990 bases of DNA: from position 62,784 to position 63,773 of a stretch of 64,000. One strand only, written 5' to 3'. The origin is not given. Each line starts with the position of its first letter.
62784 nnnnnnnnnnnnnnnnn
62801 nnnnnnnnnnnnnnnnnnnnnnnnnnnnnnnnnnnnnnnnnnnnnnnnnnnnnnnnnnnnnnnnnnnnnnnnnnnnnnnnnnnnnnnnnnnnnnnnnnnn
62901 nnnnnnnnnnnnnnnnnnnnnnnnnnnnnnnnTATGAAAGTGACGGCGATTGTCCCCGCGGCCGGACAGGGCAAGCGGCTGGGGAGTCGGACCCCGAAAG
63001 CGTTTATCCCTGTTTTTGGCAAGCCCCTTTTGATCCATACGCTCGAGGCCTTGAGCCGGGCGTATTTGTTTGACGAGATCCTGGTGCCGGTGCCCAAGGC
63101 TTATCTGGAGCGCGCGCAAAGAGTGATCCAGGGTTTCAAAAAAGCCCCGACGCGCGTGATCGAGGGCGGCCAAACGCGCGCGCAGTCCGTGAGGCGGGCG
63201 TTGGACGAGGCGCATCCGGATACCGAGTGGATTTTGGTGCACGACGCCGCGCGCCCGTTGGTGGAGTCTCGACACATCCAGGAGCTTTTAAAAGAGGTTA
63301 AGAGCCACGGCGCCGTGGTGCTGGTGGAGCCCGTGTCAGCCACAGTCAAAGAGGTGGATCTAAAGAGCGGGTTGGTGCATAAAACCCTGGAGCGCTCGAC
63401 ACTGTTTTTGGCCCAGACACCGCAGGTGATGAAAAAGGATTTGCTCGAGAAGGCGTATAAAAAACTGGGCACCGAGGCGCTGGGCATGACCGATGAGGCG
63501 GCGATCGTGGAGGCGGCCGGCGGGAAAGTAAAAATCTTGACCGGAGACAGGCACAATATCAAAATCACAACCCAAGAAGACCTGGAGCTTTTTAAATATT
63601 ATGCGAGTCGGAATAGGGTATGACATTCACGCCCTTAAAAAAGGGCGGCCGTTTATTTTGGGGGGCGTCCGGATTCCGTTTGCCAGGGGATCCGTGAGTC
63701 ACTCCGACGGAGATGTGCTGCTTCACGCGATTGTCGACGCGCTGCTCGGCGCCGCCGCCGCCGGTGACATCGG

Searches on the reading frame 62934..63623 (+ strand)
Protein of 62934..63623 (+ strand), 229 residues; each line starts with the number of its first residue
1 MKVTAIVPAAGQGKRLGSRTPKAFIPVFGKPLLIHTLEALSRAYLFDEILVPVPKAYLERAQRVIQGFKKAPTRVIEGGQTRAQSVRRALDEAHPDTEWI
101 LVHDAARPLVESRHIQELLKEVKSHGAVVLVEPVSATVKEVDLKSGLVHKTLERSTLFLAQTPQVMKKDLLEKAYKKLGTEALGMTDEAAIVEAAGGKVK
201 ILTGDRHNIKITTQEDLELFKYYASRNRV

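Call 77: search_protein_families(library=pfam, proteins=[window:62934-63623:+], max_evalue=0.0001)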
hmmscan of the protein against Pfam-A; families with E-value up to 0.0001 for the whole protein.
window:62934-63623:+ (229 aa): 3 families
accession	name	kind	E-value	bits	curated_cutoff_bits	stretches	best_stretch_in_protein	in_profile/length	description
PF01128.25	IspD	-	1.6e-59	201.8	27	1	3-223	1-218/221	2-C-methyl-D-erythritol 4-phosphate cytidylyltransferase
PF12804.13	NTP_transf_3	-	3.2e-15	57.1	27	1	5-131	1-120/160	MobA-like NTP transferase domain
PF02348.25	CTP_transf_3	-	5.8e-05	23.4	22.6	0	5-140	2-132/217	Cytidylyltransferase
